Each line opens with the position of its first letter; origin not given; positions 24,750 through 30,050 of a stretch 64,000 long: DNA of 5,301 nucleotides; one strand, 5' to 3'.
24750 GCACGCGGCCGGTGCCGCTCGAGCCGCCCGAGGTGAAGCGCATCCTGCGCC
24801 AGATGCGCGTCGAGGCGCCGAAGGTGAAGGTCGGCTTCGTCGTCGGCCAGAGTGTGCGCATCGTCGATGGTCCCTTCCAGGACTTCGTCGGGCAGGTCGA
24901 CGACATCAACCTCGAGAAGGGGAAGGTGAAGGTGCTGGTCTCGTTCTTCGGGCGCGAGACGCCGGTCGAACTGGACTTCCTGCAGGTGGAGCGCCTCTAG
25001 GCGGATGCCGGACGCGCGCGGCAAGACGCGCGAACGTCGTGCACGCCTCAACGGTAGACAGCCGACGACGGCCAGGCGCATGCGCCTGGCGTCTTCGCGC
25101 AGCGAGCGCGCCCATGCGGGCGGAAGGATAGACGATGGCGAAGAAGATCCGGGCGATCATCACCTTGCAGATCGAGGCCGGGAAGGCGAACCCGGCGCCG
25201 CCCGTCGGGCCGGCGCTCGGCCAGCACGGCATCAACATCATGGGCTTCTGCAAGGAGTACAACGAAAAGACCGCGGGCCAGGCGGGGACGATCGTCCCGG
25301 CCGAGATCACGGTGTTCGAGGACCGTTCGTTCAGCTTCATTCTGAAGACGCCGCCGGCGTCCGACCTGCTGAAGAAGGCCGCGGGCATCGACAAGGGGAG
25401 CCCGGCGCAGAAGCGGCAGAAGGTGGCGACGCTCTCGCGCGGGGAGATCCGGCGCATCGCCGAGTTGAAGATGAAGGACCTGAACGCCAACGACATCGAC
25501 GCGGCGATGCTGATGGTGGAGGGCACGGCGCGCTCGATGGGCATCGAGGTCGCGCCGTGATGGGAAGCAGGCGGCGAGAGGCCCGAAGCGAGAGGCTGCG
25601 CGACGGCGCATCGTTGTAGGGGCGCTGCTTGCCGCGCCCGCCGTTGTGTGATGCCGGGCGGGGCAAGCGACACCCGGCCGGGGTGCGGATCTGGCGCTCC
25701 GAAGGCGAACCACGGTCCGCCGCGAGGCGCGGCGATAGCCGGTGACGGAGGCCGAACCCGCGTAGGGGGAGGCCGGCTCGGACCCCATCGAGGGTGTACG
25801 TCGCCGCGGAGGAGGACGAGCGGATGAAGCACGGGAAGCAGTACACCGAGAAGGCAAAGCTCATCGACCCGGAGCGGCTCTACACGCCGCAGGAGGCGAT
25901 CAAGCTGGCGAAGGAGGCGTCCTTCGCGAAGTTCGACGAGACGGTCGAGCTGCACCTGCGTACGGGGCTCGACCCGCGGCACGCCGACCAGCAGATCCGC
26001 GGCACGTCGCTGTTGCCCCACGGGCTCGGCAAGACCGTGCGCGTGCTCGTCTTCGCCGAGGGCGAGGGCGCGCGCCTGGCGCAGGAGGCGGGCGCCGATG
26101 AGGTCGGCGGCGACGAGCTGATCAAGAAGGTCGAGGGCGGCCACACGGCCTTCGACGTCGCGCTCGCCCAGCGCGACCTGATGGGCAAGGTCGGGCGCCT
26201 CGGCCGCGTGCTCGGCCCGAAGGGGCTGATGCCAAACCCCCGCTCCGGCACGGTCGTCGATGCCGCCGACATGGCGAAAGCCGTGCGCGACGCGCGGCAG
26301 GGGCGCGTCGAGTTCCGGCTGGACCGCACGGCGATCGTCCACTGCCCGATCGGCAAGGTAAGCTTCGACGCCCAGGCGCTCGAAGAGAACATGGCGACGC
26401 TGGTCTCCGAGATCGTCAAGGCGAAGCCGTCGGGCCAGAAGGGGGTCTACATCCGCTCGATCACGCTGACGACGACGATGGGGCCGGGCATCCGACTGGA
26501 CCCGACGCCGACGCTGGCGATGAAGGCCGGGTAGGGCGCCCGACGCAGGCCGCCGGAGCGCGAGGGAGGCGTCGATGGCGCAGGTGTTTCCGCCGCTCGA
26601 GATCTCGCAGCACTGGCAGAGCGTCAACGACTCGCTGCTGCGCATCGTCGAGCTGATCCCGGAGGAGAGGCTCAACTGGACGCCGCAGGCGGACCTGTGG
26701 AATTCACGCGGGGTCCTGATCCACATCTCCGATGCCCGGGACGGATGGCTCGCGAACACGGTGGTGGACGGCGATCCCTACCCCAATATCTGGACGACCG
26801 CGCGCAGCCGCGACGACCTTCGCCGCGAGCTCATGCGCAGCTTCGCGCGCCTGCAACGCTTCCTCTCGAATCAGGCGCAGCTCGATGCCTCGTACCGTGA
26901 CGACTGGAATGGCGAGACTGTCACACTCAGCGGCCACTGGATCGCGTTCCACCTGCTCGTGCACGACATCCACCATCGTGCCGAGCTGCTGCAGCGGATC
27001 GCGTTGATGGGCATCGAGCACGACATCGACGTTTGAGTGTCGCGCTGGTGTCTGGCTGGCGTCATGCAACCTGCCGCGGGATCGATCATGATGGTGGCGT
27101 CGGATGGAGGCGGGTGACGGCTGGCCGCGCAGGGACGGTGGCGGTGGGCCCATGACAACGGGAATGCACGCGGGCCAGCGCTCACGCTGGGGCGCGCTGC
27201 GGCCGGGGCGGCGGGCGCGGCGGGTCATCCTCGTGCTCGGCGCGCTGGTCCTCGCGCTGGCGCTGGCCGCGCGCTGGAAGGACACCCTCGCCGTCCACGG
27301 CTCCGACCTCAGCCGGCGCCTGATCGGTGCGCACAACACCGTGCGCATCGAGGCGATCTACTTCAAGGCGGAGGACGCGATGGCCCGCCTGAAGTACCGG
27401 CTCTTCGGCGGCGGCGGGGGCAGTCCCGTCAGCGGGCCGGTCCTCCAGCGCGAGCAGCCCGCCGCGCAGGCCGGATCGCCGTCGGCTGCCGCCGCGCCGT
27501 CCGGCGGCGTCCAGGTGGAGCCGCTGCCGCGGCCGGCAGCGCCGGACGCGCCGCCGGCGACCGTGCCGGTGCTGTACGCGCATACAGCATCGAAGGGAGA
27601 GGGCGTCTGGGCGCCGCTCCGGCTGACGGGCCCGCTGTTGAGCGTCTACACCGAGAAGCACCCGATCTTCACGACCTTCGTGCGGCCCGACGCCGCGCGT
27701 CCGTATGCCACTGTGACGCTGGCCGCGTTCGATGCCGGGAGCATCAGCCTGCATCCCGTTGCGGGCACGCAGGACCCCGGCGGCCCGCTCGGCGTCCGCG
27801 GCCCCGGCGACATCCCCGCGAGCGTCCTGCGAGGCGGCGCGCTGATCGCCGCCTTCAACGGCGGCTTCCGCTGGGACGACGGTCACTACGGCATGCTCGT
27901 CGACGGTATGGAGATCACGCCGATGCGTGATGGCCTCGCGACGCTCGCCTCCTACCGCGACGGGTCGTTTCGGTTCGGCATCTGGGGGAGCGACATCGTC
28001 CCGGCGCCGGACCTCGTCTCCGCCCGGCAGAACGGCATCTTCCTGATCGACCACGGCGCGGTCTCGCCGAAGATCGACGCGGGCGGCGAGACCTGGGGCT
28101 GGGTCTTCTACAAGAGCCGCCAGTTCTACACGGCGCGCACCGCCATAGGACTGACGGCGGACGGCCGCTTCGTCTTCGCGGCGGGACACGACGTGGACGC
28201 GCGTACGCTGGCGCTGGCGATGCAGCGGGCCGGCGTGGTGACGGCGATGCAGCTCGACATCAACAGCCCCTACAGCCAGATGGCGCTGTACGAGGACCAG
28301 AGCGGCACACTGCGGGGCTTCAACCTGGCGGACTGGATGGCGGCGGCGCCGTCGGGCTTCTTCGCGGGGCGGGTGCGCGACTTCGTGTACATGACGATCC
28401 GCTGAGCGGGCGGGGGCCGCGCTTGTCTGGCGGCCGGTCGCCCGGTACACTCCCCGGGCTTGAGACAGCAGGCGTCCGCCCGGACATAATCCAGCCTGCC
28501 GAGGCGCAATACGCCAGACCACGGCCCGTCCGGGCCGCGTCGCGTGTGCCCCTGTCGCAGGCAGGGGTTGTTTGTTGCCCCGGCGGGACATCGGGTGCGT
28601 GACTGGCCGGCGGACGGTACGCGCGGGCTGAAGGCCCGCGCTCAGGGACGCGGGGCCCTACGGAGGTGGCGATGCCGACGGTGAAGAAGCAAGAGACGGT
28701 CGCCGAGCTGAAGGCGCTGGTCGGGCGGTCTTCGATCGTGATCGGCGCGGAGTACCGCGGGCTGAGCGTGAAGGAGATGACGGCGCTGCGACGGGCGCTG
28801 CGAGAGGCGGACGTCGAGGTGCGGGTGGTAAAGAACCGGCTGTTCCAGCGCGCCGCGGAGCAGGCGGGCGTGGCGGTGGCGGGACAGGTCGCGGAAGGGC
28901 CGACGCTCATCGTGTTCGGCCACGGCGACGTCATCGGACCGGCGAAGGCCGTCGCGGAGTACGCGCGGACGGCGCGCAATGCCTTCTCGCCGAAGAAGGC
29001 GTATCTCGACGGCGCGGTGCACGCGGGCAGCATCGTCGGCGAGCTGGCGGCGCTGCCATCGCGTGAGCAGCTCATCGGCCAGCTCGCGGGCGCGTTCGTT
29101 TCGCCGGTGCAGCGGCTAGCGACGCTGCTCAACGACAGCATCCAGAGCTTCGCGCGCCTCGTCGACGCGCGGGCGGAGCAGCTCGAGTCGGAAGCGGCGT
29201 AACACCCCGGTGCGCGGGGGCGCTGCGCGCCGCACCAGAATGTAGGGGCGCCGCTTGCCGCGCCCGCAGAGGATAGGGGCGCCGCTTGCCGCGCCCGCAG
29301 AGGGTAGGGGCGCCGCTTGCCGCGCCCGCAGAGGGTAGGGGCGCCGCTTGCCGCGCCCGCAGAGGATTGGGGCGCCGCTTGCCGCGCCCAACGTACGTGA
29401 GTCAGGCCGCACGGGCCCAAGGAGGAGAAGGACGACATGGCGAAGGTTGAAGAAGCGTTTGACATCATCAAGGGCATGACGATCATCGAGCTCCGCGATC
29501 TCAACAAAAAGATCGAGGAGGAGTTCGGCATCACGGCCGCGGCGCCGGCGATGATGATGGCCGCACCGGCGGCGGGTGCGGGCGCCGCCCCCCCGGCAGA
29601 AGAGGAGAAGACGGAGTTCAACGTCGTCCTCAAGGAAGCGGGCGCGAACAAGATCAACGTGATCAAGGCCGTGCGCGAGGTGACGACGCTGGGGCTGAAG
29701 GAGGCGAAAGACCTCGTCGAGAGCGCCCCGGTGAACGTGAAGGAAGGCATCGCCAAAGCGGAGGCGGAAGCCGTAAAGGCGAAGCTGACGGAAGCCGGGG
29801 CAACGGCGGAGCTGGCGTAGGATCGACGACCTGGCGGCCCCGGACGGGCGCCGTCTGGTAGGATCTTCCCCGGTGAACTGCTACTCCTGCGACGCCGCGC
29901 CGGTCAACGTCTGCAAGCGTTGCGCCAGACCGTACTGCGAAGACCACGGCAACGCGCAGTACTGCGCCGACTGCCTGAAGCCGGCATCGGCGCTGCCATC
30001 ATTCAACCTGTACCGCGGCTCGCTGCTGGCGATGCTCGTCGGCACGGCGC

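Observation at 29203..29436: Five tandem 31-bp GC-hairpin repeats in the rplJ-rplL intercistronic spacer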

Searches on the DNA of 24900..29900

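Call 43: search_rna_families(source=window, start=24900, end=29900, threshold=evalue, max_evalue=1)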
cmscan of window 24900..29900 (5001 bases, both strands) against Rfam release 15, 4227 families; matches with E-value up to 1: 2.
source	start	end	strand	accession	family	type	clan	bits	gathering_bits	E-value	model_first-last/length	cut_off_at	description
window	28463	28582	+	RF00557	L10_leader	Cis-reg; leader;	-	25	44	0.47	23-138/138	no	Ribosomal protein L10 leader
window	26013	26066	-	RF04221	HCV_SL669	Cis-reg;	-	21.3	80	0.96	1-80/80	no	SL669 non-coding RNA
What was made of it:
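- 28463..28582 (+): Context: weak L10-leader-like region upstream of rplJ, with a terminator-like hairpin at 28548-28568. It shows that rplJ-rplL is its own transcription unit. Rfam RF00557, 25 bits, E 0.47, below the gathering score of 44 (call 43).
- A separate, weak L10-leader-like structure already lies upstream of rplJ (call 43).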
